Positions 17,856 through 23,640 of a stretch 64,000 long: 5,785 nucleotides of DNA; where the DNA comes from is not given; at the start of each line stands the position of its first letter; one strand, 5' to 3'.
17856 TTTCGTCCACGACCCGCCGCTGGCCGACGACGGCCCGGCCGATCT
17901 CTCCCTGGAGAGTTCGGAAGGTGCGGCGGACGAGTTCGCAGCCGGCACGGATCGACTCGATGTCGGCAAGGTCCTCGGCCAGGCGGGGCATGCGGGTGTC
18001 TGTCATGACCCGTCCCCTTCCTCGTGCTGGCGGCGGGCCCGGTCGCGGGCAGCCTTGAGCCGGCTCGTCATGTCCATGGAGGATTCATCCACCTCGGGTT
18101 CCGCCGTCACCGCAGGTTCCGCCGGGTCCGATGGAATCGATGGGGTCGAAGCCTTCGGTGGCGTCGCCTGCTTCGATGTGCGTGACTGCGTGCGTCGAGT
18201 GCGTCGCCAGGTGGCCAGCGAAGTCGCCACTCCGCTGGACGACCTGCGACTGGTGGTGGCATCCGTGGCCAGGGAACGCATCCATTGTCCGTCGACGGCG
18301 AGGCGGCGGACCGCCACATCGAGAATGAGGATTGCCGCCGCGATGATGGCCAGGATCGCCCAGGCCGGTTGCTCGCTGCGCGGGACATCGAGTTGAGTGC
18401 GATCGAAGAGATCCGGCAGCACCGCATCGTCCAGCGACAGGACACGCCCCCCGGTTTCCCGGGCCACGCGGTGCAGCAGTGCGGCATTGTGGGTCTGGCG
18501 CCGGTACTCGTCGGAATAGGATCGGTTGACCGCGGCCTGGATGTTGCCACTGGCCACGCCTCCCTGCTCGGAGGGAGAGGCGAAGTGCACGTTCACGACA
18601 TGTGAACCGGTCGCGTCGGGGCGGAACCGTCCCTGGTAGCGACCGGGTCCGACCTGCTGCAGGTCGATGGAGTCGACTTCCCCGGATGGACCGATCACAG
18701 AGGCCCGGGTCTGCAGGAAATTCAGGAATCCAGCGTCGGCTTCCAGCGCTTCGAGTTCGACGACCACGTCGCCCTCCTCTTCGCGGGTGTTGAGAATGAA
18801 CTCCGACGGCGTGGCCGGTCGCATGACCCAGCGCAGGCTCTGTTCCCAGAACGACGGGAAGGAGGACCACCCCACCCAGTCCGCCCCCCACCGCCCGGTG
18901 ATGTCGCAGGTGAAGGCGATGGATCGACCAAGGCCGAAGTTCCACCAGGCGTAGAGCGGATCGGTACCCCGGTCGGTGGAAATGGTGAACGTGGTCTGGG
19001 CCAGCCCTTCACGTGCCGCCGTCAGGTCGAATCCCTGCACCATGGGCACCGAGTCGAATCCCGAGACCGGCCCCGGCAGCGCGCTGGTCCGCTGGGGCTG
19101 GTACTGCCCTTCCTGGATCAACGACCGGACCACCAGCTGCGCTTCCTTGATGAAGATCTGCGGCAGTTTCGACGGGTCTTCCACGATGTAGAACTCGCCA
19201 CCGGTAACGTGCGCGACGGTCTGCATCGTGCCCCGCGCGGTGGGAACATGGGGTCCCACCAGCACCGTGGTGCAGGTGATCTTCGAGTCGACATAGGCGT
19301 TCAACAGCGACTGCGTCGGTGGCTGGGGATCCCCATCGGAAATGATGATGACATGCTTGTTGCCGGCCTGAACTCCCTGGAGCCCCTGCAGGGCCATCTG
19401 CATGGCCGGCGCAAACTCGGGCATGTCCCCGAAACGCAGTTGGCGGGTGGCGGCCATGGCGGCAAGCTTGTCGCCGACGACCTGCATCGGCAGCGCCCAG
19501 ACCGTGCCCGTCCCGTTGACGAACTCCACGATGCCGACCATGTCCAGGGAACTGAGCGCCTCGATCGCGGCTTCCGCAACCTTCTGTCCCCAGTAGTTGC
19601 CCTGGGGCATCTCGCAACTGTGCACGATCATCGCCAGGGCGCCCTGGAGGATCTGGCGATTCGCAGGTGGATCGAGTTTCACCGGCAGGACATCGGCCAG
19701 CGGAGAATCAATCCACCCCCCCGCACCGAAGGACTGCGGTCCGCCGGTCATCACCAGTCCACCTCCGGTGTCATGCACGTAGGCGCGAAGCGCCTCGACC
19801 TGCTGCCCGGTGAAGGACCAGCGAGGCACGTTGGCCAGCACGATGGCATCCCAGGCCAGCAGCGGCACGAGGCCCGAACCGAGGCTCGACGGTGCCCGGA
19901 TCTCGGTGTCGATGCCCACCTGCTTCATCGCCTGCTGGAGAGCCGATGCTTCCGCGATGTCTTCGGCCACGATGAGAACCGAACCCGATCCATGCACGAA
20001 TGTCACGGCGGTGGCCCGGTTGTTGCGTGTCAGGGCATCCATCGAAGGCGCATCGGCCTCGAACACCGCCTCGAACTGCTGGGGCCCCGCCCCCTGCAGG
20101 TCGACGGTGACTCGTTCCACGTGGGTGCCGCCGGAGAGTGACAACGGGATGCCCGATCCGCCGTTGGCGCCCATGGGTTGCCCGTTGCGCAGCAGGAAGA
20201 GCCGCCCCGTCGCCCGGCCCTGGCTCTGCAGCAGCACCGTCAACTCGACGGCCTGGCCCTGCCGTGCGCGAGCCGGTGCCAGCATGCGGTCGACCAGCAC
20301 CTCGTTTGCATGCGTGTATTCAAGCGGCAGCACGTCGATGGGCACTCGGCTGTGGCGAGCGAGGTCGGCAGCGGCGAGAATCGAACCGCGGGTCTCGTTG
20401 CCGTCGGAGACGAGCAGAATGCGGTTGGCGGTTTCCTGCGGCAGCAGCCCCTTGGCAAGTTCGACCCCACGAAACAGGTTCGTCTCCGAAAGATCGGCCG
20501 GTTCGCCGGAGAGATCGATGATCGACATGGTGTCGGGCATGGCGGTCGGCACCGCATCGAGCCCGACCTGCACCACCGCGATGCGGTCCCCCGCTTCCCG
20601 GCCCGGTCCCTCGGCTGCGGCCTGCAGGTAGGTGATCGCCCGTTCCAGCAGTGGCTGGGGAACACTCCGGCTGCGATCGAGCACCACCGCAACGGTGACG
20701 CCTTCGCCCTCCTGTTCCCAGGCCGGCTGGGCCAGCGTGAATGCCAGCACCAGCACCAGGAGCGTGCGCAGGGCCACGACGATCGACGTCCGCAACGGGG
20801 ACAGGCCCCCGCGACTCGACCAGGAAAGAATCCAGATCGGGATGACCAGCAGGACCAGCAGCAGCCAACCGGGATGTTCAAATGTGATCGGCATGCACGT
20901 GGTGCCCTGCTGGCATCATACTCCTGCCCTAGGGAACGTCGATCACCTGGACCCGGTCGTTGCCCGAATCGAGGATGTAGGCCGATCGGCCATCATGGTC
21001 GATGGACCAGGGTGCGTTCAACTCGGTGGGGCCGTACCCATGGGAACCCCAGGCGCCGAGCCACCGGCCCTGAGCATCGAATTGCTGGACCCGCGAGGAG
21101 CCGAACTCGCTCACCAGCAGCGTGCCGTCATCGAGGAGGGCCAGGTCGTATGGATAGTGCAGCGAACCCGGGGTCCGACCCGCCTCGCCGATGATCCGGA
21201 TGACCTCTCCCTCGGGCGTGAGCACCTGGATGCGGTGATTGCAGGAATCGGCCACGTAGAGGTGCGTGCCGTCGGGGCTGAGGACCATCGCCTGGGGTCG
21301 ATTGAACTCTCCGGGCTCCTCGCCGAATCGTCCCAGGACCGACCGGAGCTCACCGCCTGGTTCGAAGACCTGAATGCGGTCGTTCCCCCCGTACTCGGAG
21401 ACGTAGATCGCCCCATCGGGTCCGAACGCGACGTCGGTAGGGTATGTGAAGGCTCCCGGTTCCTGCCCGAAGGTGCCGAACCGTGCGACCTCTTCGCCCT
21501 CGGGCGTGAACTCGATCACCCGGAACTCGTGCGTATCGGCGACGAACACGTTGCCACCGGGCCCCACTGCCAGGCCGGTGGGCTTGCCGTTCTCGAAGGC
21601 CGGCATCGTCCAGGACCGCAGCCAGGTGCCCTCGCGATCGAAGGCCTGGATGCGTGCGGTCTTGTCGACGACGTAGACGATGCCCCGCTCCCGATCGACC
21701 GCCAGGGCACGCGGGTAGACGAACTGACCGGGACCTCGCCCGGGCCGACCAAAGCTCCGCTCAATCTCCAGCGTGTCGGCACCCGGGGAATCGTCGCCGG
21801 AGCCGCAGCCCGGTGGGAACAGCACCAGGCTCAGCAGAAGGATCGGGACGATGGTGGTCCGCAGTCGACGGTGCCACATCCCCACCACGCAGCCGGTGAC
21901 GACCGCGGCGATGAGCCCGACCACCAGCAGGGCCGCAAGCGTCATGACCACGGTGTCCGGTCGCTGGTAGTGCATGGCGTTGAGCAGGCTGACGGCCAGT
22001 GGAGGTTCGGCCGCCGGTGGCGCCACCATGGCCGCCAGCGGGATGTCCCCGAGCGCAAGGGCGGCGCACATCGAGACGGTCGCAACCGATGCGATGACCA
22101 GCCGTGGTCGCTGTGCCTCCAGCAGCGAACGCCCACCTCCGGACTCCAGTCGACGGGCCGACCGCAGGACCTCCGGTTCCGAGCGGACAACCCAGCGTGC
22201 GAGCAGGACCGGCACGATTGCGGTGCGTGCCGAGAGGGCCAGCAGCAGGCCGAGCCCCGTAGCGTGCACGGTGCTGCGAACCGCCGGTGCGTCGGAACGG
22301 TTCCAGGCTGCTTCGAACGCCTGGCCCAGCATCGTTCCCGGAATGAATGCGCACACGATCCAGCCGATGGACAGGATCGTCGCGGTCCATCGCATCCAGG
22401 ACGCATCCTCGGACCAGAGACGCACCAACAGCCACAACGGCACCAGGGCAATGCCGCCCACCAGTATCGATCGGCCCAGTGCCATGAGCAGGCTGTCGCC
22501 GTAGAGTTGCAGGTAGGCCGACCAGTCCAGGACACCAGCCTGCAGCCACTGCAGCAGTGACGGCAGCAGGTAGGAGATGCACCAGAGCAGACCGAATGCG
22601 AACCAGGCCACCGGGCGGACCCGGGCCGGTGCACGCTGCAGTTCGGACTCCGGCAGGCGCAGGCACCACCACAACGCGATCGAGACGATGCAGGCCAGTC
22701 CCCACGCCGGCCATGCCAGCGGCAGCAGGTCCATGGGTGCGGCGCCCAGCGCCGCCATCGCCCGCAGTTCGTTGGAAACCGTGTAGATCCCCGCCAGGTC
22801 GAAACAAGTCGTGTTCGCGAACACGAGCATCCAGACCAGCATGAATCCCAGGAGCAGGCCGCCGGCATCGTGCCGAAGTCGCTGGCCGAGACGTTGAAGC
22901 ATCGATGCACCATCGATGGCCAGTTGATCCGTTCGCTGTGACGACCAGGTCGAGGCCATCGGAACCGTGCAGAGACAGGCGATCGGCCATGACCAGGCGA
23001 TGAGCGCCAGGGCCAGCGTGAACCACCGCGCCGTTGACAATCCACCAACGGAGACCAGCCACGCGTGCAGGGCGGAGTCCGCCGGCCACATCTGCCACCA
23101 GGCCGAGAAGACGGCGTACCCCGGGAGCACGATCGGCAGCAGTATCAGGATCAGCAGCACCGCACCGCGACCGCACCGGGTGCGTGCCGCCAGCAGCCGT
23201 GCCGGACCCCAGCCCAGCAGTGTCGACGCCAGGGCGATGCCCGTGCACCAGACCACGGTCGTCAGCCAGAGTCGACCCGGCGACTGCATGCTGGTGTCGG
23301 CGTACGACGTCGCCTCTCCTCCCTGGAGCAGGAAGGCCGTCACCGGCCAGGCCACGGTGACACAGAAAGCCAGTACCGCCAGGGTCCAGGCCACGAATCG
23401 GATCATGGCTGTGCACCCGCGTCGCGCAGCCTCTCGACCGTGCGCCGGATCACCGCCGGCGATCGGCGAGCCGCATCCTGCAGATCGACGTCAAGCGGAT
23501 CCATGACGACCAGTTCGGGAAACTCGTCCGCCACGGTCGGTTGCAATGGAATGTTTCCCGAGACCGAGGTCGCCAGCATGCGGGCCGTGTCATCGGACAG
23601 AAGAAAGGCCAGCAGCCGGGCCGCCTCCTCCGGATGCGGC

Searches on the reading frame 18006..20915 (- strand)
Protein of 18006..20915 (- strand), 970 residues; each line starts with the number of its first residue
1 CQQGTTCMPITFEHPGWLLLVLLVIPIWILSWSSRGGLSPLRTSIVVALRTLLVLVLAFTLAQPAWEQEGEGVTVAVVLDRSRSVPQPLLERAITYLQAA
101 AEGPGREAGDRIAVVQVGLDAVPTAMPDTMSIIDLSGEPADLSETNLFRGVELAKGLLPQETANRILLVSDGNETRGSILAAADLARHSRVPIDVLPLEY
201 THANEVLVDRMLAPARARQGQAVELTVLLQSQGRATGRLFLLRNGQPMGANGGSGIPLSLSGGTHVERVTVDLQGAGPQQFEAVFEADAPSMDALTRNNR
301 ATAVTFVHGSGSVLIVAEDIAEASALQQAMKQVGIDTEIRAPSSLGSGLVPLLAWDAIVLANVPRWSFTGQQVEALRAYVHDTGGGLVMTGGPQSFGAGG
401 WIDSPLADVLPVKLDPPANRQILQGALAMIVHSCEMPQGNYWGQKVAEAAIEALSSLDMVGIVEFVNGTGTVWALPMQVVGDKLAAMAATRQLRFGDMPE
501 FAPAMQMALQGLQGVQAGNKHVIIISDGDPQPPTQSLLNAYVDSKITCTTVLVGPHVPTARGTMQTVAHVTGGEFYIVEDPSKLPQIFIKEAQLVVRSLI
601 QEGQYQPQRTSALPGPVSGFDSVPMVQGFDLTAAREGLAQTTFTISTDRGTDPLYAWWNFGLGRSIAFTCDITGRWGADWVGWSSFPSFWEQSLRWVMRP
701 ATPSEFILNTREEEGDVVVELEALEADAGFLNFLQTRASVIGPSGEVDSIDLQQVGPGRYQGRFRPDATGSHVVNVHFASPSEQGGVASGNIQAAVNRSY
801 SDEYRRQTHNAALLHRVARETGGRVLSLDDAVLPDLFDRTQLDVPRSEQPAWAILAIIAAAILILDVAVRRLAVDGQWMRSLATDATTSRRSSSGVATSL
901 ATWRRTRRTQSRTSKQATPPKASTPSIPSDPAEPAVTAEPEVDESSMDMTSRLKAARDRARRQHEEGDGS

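Call 32: search_protein_families(library=pfam, proteins=[window:18006-20915:-], max_evalue=0.01)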
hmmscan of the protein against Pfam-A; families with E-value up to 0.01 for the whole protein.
window:18006-20915:- (970 aa): 5 families
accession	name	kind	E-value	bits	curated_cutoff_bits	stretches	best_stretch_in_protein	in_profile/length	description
PF07090.17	GATase1_like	-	4.1e-10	40.1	27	1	619-698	168-246/247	Putative glutamine amidotransferase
PF13519.12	VWA_2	-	5.1e-08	33.9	27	1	75-172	1-106/107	von Willebrand factor type A domain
PF00092.34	VWA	-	5.2e-08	33.7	23.8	1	456-588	36-172/174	von Willebrand factor type A domain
PF13768.12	VWA_3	-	0.00024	21.6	27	1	449-575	26-153/155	von Willebrand factor type A domain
PF00630.25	Filamin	-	0.0003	22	26.9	1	699-779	18-83/93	Filamin/ABP280 repeat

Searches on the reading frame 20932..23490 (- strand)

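Call 32: search_protein_families(library=pfam, proteins=[window:20932-23490:-], max_evalue=0.01)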
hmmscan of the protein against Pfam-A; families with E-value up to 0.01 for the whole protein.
window:20932-23490:- (853 aa): 6 families
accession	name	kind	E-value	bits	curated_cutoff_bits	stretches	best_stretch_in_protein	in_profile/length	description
PF01436.27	NHL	-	4.2e-29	99.6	20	3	729-756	1-27/28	NHL repeat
PF08450.18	SGL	-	1.1e-11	45.2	26.3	2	593-692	136-236/246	SMP-30/Gluconolactonase/LRE-like region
PF25021.1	TEN_NHL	-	2.2e-07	30.7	27.1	0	684-755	33-97/357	Teneurin NHL domain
PF17170.10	DUF5128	-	2.4e-07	30.7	22.9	0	579-630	78-131/321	6-bladed beta-propeller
PF24684.1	Vgb_lyase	-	8.5e-06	25.2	50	1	607-808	71-253/290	Virginiamycin B lyase family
PF22701.2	Mala_s_1-like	-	0.0048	17.1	27.5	0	593-662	90-159/195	Mal s 1 allergenic protein-like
